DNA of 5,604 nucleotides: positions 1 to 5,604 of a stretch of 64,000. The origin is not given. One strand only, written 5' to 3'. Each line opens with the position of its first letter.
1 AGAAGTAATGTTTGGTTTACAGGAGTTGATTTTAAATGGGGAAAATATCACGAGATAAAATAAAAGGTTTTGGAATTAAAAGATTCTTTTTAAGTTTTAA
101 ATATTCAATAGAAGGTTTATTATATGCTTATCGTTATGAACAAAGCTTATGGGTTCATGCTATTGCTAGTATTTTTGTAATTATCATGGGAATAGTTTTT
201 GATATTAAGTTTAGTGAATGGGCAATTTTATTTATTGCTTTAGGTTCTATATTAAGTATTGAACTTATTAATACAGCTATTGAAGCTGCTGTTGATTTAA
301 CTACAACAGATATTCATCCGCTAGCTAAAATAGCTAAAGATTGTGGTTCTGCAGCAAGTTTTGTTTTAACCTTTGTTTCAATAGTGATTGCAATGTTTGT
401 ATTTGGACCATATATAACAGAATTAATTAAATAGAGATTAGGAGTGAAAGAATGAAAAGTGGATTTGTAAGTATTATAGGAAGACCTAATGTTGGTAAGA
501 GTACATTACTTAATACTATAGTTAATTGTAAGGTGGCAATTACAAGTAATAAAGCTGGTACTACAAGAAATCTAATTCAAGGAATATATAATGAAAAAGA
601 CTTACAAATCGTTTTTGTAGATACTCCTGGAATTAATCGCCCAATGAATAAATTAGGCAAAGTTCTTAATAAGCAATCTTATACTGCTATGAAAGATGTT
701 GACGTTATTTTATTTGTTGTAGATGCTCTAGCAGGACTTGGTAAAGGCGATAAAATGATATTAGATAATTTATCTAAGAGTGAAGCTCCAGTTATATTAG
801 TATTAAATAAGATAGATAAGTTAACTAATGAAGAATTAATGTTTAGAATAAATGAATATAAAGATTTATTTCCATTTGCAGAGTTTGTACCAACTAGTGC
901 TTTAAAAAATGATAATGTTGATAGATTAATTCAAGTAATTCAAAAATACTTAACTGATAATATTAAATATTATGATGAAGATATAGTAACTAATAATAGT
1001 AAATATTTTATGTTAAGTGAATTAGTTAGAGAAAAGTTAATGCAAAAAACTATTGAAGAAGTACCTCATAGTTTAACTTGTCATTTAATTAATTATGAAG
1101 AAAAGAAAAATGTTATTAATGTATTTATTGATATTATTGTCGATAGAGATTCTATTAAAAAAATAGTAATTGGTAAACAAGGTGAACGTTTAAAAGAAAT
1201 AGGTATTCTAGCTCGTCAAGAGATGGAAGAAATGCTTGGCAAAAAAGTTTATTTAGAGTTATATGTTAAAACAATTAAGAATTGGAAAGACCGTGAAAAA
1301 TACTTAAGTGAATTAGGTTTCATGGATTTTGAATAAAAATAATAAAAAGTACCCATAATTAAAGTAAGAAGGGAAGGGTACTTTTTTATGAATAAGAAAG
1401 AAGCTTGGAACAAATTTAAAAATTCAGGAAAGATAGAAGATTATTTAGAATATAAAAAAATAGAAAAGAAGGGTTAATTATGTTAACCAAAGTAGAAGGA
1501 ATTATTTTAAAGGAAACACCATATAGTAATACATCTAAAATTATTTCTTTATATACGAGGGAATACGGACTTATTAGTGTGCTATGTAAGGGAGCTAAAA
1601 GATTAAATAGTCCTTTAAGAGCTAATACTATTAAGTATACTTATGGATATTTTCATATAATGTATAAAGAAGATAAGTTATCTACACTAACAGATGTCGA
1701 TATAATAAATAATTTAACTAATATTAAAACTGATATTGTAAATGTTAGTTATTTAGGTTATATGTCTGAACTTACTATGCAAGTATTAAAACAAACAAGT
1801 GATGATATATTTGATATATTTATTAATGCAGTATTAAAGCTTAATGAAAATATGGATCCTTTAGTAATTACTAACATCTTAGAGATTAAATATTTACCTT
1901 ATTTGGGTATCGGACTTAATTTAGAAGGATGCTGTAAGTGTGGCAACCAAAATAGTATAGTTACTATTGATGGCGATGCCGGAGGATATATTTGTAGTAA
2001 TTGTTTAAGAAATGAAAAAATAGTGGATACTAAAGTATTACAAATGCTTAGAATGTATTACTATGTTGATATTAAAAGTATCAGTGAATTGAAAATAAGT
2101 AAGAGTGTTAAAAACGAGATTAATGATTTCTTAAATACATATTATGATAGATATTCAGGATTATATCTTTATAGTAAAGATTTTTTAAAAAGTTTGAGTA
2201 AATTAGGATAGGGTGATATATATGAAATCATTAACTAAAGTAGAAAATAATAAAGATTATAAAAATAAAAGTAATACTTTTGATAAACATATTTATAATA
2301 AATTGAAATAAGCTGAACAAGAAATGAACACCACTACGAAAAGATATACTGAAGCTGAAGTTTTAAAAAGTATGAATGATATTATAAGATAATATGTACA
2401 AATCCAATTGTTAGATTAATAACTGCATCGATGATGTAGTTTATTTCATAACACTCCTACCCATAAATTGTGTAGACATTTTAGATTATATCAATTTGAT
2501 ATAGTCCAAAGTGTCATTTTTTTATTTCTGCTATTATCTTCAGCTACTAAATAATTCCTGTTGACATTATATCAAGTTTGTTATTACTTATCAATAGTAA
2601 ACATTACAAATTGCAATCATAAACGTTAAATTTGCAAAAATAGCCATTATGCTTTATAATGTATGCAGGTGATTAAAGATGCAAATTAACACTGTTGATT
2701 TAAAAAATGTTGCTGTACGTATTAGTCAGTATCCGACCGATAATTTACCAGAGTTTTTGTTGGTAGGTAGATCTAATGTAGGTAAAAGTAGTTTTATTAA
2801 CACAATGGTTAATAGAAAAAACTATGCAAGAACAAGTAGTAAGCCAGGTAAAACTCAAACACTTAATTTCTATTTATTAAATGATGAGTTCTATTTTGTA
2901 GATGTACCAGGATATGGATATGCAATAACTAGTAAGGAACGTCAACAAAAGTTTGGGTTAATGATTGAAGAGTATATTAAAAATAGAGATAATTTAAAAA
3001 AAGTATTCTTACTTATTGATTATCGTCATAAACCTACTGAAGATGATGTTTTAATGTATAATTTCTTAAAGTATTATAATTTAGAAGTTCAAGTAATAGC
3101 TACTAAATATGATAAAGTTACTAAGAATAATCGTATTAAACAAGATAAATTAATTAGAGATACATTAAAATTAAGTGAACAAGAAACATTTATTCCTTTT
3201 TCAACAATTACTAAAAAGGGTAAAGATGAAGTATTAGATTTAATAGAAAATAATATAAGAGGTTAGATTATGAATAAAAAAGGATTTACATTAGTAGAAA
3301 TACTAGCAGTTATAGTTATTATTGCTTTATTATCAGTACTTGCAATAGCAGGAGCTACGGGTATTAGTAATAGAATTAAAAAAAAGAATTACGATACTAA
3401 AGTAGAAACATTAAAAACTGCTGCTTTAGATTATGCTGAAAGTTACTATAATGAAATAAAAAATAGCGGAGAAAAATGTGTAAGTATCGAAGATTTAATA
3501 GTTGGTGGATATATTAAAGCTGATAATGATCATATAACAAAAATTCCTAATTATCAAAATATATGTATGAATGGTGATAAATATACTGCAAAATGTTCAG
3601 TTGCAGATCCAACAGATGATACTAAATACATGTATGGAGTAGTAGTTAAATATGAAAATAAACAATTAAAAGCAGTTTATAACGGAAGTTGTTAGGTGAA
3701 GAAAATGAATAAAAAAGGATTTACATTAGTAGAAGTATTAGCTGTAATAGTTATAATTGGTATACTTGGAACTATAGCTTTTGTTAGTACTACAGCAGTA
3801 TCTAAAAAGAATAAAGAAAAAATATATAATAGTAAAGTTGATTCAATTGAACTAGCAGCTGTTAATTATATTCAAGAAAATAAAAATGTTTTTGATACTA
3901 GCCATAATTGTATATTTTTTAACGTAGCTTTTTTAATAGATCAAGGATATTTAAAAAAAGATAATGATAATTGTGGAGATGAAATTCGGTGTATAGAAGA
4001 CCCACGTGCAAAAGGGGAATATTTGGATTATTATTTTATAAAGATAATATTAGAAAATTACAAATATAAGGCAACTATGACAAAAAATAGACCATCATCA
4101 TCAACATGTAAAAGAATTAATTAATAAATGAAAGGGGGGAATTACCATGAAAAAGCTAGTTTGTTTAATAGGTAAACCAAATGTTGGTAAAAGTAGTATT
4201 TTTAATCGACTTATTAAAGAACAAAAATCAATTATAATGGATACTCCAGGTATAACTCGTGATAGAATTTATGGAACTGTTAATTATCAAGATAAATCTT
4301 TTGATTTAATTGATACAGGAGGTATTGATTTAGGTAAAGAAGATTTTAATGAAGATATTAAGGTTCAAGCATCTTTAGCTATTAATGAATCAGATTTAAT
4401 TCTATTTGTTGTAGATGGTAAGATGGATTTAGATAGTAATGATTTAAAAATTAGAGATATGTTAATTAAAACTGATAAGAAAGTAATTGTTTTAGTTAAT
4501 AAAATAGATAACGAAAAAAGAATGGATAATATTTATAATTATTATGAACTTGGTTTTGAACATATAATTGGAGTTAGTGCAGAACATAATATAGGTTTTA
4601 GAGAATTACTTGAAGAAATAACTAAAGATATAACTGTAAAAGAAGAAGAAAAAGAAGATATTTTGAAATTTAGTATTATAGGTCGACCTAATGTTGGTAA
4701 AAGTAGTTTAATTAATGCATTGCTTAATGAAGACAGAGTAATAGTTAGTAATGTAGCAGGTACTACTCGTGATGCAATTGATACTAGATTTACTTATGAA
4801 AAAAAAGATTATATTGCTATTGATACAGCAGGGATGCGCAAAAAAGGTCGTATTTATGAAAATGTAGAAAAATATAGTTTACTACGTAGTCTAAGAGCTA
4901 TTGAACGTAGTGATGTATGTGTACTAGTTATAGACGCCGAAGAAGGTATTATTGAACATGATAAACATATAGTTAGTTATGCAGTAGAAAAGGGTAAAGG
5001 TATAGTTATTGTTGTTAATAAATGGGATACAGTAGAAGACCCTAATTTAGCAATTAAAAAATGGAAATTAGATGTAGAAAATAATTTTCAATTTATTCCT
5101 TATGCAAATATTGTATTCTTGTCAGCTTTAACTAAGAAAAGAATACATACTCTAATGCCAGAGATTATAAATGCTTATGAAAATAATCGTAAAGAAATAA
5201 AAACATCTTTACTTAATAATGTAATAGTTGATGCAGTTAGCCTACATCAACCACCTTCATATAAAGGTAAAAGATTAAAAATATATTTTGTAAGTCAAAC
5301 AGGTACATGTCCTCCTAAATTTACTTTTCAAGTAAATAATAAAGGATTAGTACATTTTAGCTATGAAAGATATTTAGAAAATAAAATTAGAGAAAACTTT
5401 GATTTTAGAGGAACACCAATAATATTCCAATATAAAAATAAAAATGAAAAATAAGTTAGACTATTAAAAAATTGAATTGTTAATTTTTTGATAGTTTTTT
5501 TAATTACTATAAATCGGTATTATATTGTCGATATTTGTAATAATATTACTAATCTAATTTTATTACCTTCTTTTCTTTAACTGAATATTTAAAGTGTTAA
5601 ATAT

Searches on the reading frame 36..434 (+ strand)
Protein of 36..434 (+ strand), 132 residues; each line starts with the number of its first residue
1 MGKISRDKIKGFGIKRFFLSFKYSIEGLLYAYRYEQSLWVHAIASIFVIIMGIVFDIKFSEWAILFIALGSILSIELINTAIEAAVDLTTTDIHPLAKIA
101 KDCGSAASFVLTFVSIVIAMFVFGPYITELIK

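Call 117: search_protein_families(library=pfam, proteins=[window:36-434:+], max_evalue=0.001)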
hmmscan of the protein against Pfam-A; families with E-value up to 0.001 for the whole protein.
window:36-434:+ (132 aa): 1 family
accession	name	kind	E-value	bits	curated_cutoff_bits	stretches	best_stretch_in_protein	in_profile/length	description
PF01219.24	DAGK_prokar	-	3.5e-32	110.7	22.3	1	22-123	1-102/102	Prokaryotic diacylglycerol kinase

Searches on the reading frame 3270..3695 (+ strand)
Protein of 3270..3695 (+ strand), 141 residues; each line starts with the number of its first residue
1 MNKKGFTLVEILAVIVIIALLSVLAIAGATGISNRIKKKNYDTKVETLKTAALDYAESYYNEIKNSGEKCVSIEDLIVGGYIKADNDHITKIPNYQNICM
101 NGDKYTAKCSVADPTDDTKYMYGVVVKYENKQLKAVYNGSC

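Call 117: search_protein_families(library=pfam, proteins=[window:3270-3695:+], max_evalue=0.001)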
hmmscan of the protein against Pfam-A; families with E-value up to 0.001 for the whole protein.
window:3270-3695:+ (141 aa): 1 family
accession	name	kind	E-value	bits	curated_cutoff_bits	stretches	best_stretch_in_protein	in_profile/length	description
PF07963.17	N_methyl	-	1.2e-06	28.2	21.2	1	2-25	3-26/27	Prokaryotic N-terminal methylation motif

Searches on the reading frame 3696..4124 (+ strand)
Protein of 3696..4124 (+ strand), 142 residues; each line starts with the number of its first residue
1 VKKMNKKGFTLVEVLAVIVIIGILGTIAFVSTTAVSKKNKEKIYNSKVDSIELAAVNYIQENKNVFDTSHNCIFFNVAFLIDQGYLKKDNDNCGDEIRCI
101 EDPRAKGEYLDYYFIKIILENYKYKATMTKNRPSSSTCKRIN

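Call 117: search_protein_families(library=pfam, proteins=[window:3696-4124:+], max_evalue=0.001)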
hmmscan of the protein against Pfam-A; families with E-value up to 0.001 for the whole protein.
window:3696-4124:+ (142 aa): 1 family
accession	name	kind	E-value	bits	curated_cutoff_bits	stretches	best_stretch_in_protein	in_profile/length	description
PF07963.17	N_methyl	-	9.7e-09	34.9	21.2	1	4-29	2-27/27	Prokaryotic N-terminal methylation motif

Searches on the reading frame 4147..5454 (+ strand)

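Call 7: search_protein_families(library=ncbifam, proteins=[window:4147-5454:+], max_evalue=0.1)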
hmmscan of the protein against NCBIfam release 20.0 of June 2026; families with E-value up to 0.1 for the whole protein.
window:4147-5454:+ (435 aa): 45 families (the best 25 are shown)
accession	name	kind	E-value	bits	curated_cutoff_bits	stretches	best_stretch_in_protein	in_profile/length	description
TIGR03594.1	GTPase_EngA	equivalog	2e-163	544.4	306.7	1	4-430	2-432/432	ribosome biogenesis GTPase Der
NF002828.0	PRK03003.1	equivalog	9.4e-108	360.8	631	1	4-432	42-469/477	ribosome biogenesis GTPase Der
NF007071.0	PRK09518.1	equivalog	3.2e-107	359.8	953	1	4-430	273-698/706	bifunctional cytidylate kinase/GTPase Der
NF000908.1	PRK00089.1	equivalog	2.6e-58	197.6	237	2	4-164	5-169/291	GTPase Era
TIGR00450.1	mnmE_trmE_thdF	equivalog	5.2e-53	180.7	252.6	2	160-357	194-380/446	tRNA uridine-5-carboxymethylaminomethyl(34) synthesis GTPase MnmE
NF003661.0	PRK05291.1-3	equivalog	1.8e-47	162.7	380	2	171-352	215-378/448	tRNA uridine-5-carboxymethylaminomethyl(34) synthesis GTPase MnmE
TIGR00436.1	era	equivalog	7.2e-46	156.7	116.25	2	5-162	3-163/270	GTPase Era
TIGR03918.1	GTP_HydF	equivalog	2.9e-45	154.8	325.55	2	173-353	8-178/392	[FeFe] hydrogenase H-cluster maturation GTPase HydF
TIGR00231.1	small_GTP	domain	4.3e-45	153.4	42.5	2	174-318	5-143/164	GTP-binding protein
TIGR03596.1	GTPase_YlqF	equivalog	1.3e-29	103.5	208.2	2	79-230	19-173/276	ribosome biogenesis GTPase YlqF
TIGR00437.1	feoB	equivalog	4.1e-29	101.7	315.65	2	9-169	1-163/594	ferrous iron transport protein B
TIGR03598.1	GTPase_YsxC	equivalog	6.5e-28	97.7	124.45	2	165-339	11-184/186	ribosome biogenesis GTP-binding protein YihA/YsxC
TIGR03156.1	GTP_HflX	equivalog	1.3e-18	67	216.75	2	164-340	181-347/351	GTPase HflX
TIGR03597.1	GTPase_YqeH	equivalog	2.9e-18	66.2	297.4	2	68-243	51-228/361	ribosome biogenesis GTPase YqeH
NF008955.0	PRK12297.1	equivalog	7.7e-16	58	406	2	176-352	163-336/429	GTPase ObgE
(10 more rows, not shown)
